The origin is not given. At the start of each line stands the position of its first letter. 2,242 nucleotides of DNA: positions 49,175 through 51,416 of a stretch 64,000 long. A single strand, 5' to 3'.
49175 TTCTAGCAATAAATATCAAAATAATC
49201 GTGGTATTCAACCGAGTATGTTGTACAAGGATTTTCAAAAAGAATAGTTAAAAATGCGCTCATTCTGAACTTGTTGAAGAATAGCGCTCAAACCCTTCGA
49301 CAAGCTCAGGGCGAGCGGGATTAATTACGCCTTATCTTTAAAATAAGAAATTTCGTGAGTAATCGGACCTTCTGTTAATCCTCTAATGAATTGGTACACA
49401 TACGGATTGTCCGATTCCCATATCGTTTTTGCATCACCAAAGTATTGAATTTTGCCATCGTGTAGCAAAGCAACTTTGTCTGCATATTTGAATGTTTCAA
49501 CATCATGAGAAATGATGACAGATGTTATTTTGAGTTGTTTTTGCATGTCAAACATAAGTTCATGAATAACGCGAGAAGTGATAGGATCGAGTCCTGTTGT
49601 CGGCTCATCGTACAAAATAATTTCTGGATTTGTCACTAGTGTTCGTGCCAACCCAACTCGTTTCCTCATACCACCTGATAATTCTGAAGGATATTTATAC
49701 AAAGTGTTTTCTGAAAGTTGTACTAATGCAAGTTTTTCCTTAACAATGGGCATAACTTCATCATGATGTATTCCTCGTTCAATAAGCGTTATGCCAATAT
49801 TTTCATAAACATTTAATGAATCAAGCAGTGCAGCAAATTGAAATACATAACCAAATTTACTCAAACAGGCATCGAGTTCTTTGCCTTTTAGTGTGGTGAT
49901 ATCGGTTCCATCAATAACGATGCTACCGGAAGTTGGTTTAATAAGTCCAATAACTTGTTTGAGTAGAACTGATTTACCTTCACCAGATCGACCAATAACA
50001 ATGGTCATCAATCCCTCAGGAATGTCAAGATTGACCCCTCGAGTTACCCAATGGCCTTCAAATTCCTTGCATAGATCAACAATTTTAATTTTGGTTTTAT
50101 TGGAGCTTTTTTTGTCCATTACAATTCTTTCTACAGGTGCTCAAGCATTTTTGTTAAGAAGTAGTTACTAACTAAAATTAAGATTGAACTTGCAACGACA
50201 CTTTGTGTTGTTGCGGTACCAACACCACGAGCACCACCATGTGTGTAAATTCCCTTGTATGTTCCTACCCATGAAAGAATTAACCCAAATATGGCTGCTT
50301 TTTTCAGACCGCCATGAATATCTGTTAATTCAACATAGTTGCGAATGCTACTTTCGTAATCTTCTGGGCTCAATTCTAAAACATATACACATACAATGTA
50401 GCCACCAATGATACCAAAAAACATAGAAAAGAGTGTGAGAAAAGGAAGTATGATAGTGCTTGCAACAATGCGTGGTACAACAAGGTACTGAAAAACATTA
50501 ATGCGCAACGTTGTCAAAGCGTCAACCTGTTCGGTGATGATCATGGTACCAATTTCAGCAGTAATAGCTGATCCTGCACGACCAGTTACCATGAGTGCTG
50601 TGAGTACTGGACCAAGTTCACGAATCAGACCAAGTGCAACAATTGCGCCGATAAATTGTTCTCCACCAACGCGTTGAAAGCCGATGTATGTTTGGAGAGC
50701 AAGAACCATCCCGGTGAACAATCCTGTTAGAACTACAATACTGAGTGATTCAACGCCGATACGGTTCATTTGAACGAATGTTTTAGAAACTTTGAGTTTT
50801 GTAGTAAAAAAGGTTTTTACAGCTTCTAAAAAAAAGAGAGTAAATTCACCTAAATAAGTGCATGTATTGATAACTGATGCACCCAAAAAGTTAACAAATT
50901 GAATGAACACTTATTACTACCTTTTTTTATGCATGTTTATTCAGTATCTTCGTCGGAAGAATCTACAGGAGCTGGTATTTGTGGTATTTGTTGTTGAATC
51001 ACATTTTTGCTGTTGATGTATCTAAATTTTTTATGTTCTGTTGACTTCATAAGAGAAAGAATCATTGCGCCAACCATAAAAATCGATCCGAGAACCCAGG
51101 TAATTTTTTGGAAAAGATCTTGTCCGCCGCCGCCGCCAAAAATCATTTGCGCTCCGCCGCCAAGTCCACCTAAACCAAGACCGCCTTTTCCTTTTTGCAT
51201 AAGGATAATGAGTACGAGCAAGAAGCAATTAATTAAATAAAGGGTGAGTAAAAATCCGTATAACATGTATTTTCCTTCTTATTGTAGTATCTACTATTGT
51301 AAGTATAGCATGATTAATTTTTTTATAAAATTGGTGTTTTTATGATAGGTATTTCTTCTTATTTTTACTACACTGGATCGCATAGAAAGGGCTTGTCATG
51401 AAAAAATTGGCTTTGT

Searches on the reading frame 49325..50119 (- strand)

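Call 7: search_protein_families(library=ncbifam, proteins=[window:49325-50119:-], max_evalue=0.001)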
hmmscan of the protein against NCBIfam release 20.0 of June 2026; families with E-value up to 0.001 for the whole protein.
window:49325-50119:- (264 aa): 188 families (the best 25 are shown)
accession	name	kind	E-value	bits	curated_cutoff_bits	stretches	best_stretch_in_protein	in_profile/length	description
TIGR01186.1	proV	subfamily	7.3e-50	170.1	326.6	1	27-247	10-232/363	betaine/proline/choline family ABC transporter ATP-binding protein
TIGR03265.1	PhnT2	equivalog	9.6e-48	163.2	457.7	1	9-245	3-235/353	putative 2-aminoethylphosphonate ABC transporter ATP-binding protein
TIGR04521.1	ECF_ATPase_2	equivalog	2.7e-47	161.2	330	1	27-236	22-235/279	energy-coupling factor transporter ATPase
TIGR00968.1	3a0106s01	subfamily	1.5e-46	158.8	342.75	1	11-245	1-231/237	sulfate ABC transporter ATP-binding protein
TIGR02314.1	ABC_MetN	equivalog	1.8e-46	158.8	499.7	1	28-246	23-242/343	methionine ABC transporter ATP-binding protein MetN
NF008513.0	PRK11432.1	equivalog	1.2e-44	152.7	496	1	7-238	3-229/351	ferric ABC transporter ATP-binding protein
TIGR02211.1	LolD_lipo_ex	equivalog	1.4e-44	152.2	307.75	1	25-225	20-220/221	lipoprotein-releasing ABC transporter ATP-binding protein LolD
NF008809.0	PRK11831.1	equivalog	2e-44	151.9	441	1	11-255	9-254/270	phospholipid ABC transporter ATP-binding protein MlaF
TIGR02315.1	ABC_phnC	equivalog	7.1e-44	150.1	266.1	1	11-242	2-242/243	phosphonate ABC transporter ATP-binding protein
NF043075.1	MMSYN1_0197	equivalog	2.5e-43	148.3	550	1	11-245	3-233/341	spermidine/putrescine ABC transporter ATP-binding protein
NF006987.0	PRK09452.1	equivalog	4.4e-43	147.4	482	1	3-245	10-248/378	spermidine/putrescine ABC transporter ATP-binding protein PotA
NF040933.2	ABC_arch_GlcV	equivalog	1.5e-42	145.7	450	1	11-236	3-232/357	glucose ABC transporter ATP-binding protein GlcV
TIGR03415.1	ABC_choXWV_ATP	equivalog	8.9e-42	143.4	483.75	1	27-246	41-266/382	choline ABC transporter ATP-binding protein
NF008105.0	PRK10851.1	equivalog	1.1e-40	139.5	502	1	11-245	3-237/362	sulfate/thiosulfate ABC transporter ATP-binding protein CysA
TIGR01187.1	potA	subfamily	2.1e-40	138.8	355.6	1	42-245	2-201/325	polyamine ABC transporter ATP-binding protein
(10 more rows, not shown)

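Call 8: search_protein_families(library=pfam, proteins=[window:49325-50119:-], max_evalue=0.001)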
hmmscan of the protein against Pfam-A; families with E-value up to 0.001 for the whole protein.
window:49325-50119:- (264 aa): 1 family
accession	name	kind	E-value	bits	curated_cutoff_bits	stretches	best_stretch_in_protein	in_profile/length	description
PF00005.33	ABC_tran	-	1.3e-31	110.5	25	1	27-175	2-137/137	ABC transporter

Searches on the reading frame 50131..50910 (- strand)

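Call 7: search_protein_families(library=ncbifam, proteins=[window:50131-50910:-], max_evalue=0.001)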
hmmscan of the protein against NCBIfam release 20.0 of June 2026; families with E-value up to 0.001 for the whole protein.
window:50131-50910:- (259 aa): 2 families
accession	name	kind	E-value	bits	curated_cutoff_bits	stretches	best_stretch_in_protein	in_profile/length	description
TIGR00056.1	TIGR00056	subfamily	6.9e-74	248.8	212.2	1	9-256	10-256/260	MlaE family lipid ABC transporter permease subunit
NF033619.1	perm_MlaE_1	exception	6.8e-64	215.9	315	1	9-256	3-251/253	lipid asymmetry maintenance ABC transporter permease subunit MlaE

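Call 8: search_protein_families(library=pfam, proteins=[window:50131-50910:-], max_evalue=0.001)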
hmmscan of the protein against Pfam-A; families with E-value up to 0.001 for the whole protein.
window:50131-50910:- (259 aa): 1 family
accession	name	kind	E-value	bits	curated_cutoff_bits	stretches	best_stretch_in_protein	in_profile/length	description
PF02405.21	MlaE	-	2.9e-78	262.7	22.5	1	45-254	2-211/212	Permease MlaE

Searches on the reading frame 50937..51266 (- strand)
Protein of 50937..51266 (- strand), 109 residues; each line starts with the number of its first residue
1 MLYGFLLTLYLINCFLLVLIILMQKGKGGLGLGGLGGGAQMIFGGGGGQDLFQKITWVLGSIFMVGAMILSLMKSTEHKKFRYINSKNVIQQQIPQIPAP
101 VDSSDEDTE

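Call 7: search_protein_families(library=ncbifam, proteins=[window:50937-51266:-], max_evalue=0.001)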
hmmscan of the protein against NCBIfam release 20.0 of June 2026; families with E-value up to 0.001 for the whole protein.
window:50937-51266:- (109 aa): 1 family
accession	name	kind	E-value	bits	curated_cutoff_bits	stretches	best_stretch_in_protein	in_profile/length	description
TIGR00810.1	secG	equivalog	2.2e-16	59.7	30.85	1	4-73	2-72/73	preprotein translocase subunit SecG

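Call 8: search_protein_families(library=pfam, proteins=[window:50937-51266:-], max_evalue=0.001)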
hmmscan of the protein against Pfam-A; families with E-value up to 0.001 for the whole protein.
window:50937-51266:- (109 aa): 1 family
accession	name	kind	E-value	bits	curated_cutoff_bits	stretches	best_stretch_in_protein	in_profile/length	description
PF03840.19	SecG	-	1.1e-15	57.9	29.2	1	5-73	1-70/70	Preprotein translocase SecG subunit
